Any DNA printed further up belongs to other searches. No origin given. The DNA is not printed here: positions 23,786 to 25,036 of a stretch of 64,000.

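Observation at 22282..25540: Non-glycan gene block (Fic AMPylator, NTase-like ORF, 2H phosphoesterase) splitting a >40-kb glycan operon next to a half glycosyltransferase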

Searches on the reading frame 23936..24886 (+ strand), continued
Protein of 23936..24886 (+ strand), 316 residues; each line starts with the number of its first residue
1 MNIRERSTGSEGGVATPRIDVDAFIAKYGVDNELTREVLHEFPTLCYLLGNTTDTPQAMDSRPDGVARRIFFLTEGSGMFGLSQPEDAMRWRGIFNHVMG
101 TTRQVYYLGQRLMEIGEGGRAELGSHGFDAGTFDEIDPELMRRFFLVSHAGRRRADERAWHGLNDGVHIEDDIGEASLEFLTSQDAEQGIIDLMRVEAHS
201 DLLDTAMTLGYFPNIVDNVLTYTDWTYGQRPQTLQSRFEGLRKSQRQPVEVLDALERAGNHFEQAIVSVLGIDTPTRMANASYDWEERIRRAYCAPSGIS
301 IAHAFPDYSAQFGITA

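Call 41: search_solved_structures(query=A2, max_evalue=10)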
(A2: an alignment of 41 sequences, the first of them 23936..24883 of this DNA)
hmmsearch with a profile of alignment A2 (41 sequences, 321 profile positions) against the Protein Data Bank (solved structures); distinct sequences matched with E-value up to 10: 3.
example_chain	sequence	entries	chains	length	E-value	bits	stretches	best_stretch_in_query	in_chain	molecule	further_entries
6swl_A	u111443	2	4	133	0.34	12.9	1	177-241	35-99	Two-component response regulator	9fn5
7tgh_3A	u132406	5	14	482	0.42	12.6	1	84-107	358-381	M16 family peptidase, putative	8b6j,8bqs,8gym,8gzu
5vgz_E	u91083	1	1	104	0.63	12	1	240-289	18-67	26S proteasome regulatory subunit 10B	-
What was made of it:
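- Tried and rejected: None (call 41).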

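Call 48: find_related_loci(query=A3, collection=metagenome_contigs, flank=8000)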
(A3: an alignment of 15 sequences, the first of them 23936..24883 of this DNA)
Query A3 (316 aa) in metagenome_contigs; peptide patterns used: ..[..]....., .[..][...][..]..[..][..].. (x = any residue, [..] = any of these).
67 stretches matched a pattern; 30 encode a relative of the query (tblastn E <= 1e-3); 30 distinct loci.
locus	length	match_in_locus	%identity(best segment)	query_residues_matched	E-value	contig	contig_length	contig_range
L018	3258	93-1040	84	1-316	0e+0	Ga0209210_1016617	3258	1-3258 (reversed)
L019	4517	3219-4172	81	1-316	0e+0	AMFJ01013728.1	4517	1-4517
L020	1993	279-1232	78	1-316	0e+0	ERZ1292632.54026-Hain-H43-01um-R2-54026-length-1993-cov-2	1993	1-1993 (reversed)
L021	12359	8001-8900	53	14-315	8e-108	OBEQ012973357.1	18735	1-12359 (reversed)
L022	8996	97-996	53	14-315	8e-108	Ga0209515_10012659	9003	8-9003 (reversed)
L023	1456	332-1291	50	1-314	6e-116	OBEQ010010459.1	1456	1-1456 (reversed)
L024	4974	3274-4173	52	14-312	9e-104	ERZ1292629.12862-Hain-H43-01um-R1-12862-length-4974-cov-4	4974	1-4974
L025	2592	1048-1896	51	25-306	1e-102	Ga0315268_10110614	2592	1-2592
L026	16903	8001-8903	48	8-308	3e-95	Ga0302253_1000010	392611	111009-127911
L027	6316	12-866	49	24-308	3e-95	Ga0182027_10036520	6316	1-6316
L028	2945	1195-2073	51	21-312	9e-96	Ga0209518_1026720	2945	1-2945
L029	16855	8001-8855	48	21-307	8e-93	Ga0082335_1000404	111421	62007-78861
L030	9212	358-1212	48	21-307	7e-93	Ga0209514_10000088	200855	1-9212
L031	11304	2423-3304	48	19-311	5e-91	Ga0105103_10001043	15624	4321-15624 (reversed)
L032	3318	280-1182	46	19-313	2e-91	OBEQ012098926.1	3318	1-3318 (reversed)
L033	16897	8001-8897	48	2-308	2e-90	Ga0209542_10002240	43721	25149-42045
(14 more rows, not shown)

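Call 49: search_protein_families(library=padloc, proteins=[window:23936-24886:+, L001:645-1301:-, L001:1247-1486:-], max_evalue=0.01)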
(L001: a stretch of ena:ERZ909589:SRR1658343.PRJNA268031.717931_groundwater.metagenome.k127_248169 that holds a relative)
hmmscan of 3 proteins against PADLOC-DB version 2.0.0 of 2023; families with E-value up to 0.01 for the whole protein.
window:23936-24886:+ (316 aa): 0 families

L001:645-1301:- (218 aa): 21 families
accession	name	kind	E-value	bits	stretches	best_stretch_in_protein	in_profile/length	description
PDLC02307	AbiEii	-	8.2e-18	63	1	24-154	19-148/219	AbiEii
PDLC02304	AbiEii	-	3.3e-13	48.2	1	14-167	30-206/260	AbiEii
PDLC02328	AbiEii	-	1.4e-11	42.7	1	27-155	14-146/203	AbiEii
PDLC02330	AbiEii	-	1.1e-10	39.7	1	14-154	14-162/219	AbiEii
PDLC02323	AbiEii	-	1.9e-10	38.8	2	11-62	25-74/248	AbiEii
PDLC02296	AbiEii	-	9.1e-10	36.2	1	14-72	33-90/282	AbiEii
PDLC02293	AbiEii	-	4e-09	34.4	1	11-73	26-87/270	AbiEii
PDLC02294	AbiEii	-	8.6e-09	33.6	1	10-70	23-89/260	AbiEii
PDLC02324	AbiEii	-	2.6e-07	28.6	1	14-172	13-175/231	AbiEii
PDLC02313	AbiEii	-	2.4e-06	25.3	1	14-61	31-76/254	AbiEii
PDLC02306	AbiEii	-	2.6e-06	25.3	1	12-72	25-85/280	AbiEii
PDLC02292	AbiEii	-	1.1e-05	23.4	1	14-57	37-78/283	AbiEii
PDLC02288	AbiEii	-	3e-05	21.1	1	16-73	42-99/294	AbiEii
PDLC02298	AbiEii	-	4.3e-05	21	1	14-56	14-56/220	AbiEii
PDLC02289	AbiEii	-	6.6e-05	20.5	1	23-80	48-105/309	AbiEii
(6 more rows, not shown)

L001:1247-1486:- (79 aa): 0 families

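Call 71: search_protein_families(library=pfam, proteins=[L007:9174-9818:+, L007:8599-9132:+, L007:8031-8591:+, L010:8315-9835:+, L010:7150-7833:+, L012:7732-8679:-, L012:9900-10535:+, L031:1614-2312:+, L031:3351-4316:+, L033:8954-9982:-], max_evalue=0.001)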
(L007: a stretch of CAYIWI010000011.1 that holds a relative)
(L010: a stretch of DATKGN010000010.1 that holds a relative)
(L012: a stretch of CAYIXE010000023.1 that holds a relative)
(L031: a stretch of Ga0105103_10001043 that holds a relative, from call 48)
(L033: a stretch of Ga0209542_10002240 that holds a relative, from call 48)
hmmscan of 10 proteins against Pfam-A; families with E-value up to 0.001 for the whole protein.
L007:9174-9818:+ (214 aa): 2 families
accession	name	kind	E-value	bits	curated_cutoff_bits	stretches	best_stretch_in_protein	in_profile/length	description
PF01569.27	PAP2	-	4.4e-17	62.5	27.2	1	95-211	10-122/130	PAP2 superfamily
PF14378.12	PAP2_3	-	0.00013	22.3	27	1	123-205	114-186/190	PAP2 superfamily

L007:8599-9132:+ (177 aa): 1 family
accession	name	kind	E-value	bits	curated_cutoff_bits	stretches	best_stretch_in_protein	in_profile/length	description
PF00588.24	SpoU_methylase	-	7.2e-33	114.1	29.7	1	27-170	2-142/142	SpoU rRNA Methylase family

L007:8031-8591:+ (186 aa): 3 families
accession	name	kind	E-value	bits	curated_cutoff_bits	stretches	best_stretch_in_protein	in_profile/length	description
PF01569.27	PAP2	-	1.1e-21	77.4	27.2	1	74-172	15-125/130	PAP2 superfamily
PF14378.12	PAP2_3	-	2.5e-13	50.7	27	1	96-165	117-188/190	PAP2 superfamily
PF14360.12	PAP2_C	-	7.6e-05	23.6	27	1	108-160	8-64/74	PAP2 superfamily C-terminal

L010:8315-9835:+ (506 aa): 1 family
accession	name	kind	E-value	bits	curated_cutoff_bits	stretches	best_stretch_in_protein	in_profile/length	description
PF00331.26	Glyco_hydro_10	-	1.1e-30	107.3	22.1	1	236-493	53-309/311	Glycosyl hydrolase family 10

L010:7150-7833:+ (227 aa): 2 families
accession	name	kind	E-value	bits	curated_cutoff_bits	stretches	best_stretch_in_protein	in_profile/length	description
PF01569.27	PAP2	-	1.5e-17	64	27.2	1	109-224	13-122/130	PAP2 superfamily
PF14378.12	PAP2_3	-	4.2e-05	23.9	27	0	142-218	122-186/190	PAP2 superfamily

L012:7732-8679:- (315 aa): 7 families
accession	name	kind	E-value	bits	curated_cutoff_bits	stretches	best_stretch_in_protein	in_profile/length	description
PF01370.27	Epimerase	-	1.3e-58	198.7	20.9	1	4-242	1-240/240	NAD dependent epimerase/dehydratase family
PF16363.11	GDP_Man_Dehyd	-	6.7e-50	170.9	27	1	5-308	1-332/332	GDP-mannose 4,6 dehydratase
PF01073.25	3Beta_HSD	-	2.1e-21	76.6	22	1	5-225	1-225/280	3-beta hydroxysteroid dehydrogenase/isomerase family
PF02719.21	Polysacc_synt_2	-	6.6e-18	65.4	20.2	1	5-281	2-270/293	Polysaccharide biosynthesis protein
PF04321.23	RmlD_sub_bind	-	1.5e-14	54.2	27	1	5-308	4-281/287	RmlD substrate binding domain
PF13460.12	NAD_binding_10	-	3.1e-08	34.1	27.2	1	8-155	1-134/184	NAD(P)H-binding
PF07993.18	NAD_binding_4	-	1.9e-07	31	20.1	0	68-215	90-248/258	Male sterility protein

L012:9900-10535:+ (211 aa): 0 families

L031:1614-2312:+ (232 aa): 7 families
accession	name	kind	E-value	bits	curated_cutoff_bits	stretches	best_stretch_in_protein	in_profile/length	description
PF08241.18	Methyltransf_11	-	1.1e-13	52.1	21.2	1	71-126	39-94/95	Methyltransferase domain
PF13489.12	Methyltransf_23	-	5.3e-11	43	27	1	31-136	13-127/164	Methyltransferase domain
PF13847.12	Methyltransf_31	-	1.5e-09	38.2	27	1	79-131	59-113/145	Methyltransferase domain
PF05148.21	Methyltransf_8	-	4.2e-09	37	27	1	2-127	34-156/219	Hypothetical methyltransferase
PF13649.12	Methyltransf_25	-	1.3e-07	32.7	27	1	80-123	52-97/97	Methyltransferase domain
PF08242.18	Methyltransf_12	-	4.2e-07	31.1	30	1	88-124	63-97/98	Methyltransferase domain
PF01209.24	Ubie_methyltran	-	1.8e-06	27.9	20.1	1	66-145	88-171/233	ubiE/COQ5 methyltransferase family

L031:3351-4316:+ (321 aa): 10 families
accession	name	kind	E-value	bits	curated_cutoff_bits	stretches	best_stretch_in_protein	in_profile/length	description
PF16363.11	GDP_Man_Dehyd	-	1.7e-56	192.5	27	1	13-312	1-332/332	GDP-mannose 4,6 dehydratase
PF01370.27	Epimerase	-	3.4e-56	190.8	20.9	1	12-249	1-239/240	NAD dependent epimerase/dehydratase family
PF02719.21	Polysacc_synt_2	-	1.6e-22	80.5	20.2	1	12-271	1-250/293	Polysaccharide biosynthesis protein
PF01073.25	3Beta_HSD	-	2.1e-19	70.1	22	1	13-241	1-234/280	3-beta hydroxysteroid dehydrogenase/isomerase family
PF07993.18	NAD_binding_4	-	1.2e-16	61.1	20.1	1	14-229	1-255/258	Male sterility protein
PF04321.23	RmlD_sub_bind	-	2.5e-13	50.2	27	1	11-215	2-178/287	RmlD substrate binding domain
PF00106.31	adh_short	-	8.9e-06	25.8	26.6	1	10-120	1-122/195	short chain dehydrogenase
PF13460.12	NAD_binding_10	-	1.9e-05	25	27.2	1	16-136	1-103/184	NAD(P)H-binding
PF13561.12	adh_short_C2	-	0.00052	20.1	27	0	21-129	8-127/236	Enoyl-(Acyl carrier protein) reductase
PF05368.20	NmrA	-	0.00056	20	27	0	10-129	3-105/298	NmrA-like family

L033:8954-9982:- (342 aa): 0 families

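Call 79: search_protein_families(library=pfam, alignment_id=A2, max_evalue=10)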
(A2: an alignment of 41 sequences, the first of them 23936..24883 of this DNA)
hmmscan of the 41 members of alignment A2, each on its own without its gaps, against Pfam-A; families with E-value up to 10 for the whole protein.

A. member 1, window:23936-24883:+ (316 aa): 0 families

B. families by the number of members that match (of 41 scanned): 7 families
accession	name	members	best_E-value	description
PF16746.10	BAR_3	1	0.042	BAR domain of APPL family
PF12558.13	DUF3744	1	0.059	ATP-binding cassette cobalt transporter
PF01467.32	CTP_transf_like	1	0.099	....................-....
PF03722.19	Hemocyanin_N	1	0.2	Hemocyanin, all-alpha domain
PF25370.1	HTH_74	1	0.24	HTH three-helical bundle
PF02346.21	Vac_Fusion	1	0.32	Chordopoxvirus multifunctional envelope protein A27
PF05120.17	GvpG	1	2.1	Gas vesicle protein G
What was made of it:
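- On HD-domain phosphohydrolase: No HD or HDOD Pfam hit in 41 members (call 79).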

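Call 81: fold_search(model_id=the predicted structure, library=pdb)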
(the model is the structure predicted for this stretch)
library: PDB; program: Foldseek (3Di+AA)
matches with E <= 10: 246; with E <= 0.001: 0
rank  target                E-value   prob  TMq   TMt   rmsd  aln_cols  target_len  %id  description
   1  9p8s_A                9.5e-02  0.51  0.25  0.19  18.0       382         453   11  Structure of CloA apo (released 2025-07-30)
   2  8jkp                  2.5e-01  0.87  0.27  0.41  14.0       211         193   10  SP1746 in complex with dTMP (released 2024-05-08)
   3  4s1c_A                2.8e-01  0.60  0.24  0.35  11.7       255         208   11  Crystal Structure of L. monocytogenes phosphodiesterase PgpH HD domain (released 2015-02-11)
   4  6cnz_A                3.0e-01  0.15  0.12  0.20  15.8       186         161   14  Crystal Structure of Chorismate Mutase from Burkholderia thailandensis (released 2018-03-21)
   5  4s1b_A                3.9e-01  0.60  0.24  0.35  12.8       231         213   10  Crystal Structure of L. monocytogenes phosphodiesterase PgpH HD domain in complex with Cyclic-di-AMP (released 2015-02-11)
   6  4s1b_D                4.7e-01  0.41  0.22  0.32  12.7       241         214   12  Crystal Structure of L. monocytogenes phosphodiesterase PgpH HD domain in complex with Cyclic-di-AMP (released 2015-02-11)
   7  9p8u_A                5.1e-01  0.20  0.25  0.19  18.1       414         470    9  Structure of CloA in complex with dGTP and p3diT (released 2025-07-30)
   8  4s1c_D                6.8e-01  0.44  0.25  0.36  11.5       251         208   12  Crystal Structure of L. monocytogenes phosphodiesterase PgpH HD domain (released 2015-02-11)
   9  9prr_F                6.8e-01  0.06  0.14  0.16  16.2       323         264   11  X-ray crystal structure of Streptomyces cacaoi PolF in complex with iron and L-isoleucine (released 2025-10-15)
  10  4wwj_A                7.7e-01  0.06  0.13  0.14  17.1       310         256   12  UndA, an oxygen-activating, non-heme iron dependent desaturase/decarboxylase (released 2014-12-24)
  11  7zx3                  8.5e-01  0.07  0.14  0.09  16.3       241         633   10  C295D Mutant of Recombinant CODH-II (released 2023-03-15)
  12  3hah_B                8.9e-01  0.07  0.13  0.15  34.1       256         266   13  Crystal structure of human PACSIN1 F-BAR domain (C2 lattice) (released 2009-06-16)
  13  6cnz_C                9.7e-01  0.06  0.11  0.17  15.9       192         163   12  Crystal Structure of Chorismate Mutase from Burkholderia thailandensis (released 2018-03-21)
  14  5hu6_D                1.0e+00  0.08  0.16  0.18  27.4       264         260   14  Structure of the T. brucei haptoglobin-haemoglobin receptor bound to human haptolgobin-haemoglobin (released 2016-03-02)
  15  7zy1                  1.1e+00  0.05  0.13  0.08  16.6       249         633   12  I567A Mutant of Recombinant CODH-II (released 2023-03-15)
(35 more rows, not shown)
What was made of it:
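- On HD-domain phosphohydrolase: Foldseek best E is 0.095 with TM 0.25 (call 81).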

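Call 91: find_encoding_contigs(protein=P0036, flank=8000, max_places=2)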
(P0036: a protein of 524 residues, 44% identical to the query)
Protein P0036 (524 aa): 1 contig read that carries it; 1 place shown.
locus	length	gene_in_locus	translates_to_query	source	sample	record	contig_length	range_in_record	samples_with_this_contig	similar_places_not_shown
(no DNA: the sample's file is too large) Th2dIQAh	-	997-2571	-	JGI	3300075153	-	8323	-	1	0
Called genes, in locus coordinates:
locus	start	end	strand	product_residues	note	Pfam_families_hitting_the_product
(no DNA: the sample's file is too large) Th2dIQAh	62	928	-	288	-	-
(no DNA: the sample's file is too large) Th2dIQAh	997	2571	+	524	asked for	PF00300:His_Phos_1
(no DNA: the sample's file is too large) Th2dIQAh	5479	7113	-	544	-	-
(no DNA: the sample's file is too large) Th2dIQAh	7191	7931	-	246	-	-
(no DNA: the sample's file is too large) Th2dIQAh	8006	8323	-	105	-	?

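Call 92: find_encoding_contigs(protein=P0034, flank=8000, max_places=1)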
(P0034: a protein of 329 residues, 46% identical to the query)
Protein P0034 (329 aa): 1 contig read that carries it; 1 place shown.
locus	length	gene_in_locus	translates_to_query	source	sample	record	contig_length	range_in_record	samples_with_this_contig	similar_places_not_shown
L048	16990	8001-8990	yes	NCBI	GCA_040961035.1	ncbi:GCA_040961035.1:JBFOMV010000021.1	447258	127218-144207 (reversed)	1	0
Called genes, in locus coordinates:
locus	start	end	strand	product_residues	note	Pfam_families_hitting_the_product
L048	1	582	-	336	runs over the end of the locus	PF00704:Glyco_hydro_18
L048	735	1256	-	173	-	-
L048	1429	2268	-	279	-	PF01040:UbiA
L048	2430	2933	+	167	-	-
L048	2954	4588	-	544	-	PF09972:DUF2207, PF20990:DUF2207_C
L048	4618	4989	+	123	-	PF18894:PhageMetallopep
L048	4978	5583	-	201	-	-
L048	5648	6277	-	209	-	PF00300:His_Phos_1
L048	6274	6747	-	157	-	PF00293:NUDIX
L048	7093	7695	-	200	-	-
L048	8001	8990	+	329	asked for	-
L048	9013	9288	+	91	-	PF09397:FtsK_gamma (weak)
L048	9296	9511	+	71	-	-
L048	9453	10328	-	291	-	-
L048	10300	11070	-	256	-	PF03808:Glyco_tran_WecG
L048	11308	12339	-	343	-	PF00022:Actin (faint), PF06723:MreB_Mbl, PF00012:HSP70 (weak), PF14450:FtsA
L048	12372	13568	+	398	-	PF08308:PEGA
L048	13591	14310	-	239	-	PF04203:Sortase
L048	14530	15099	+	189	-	PF02223:Thymidylate_kin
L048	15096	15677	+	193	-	PF00334:NDK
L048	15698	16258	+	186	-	PF00334:NDK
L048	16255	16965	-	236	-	-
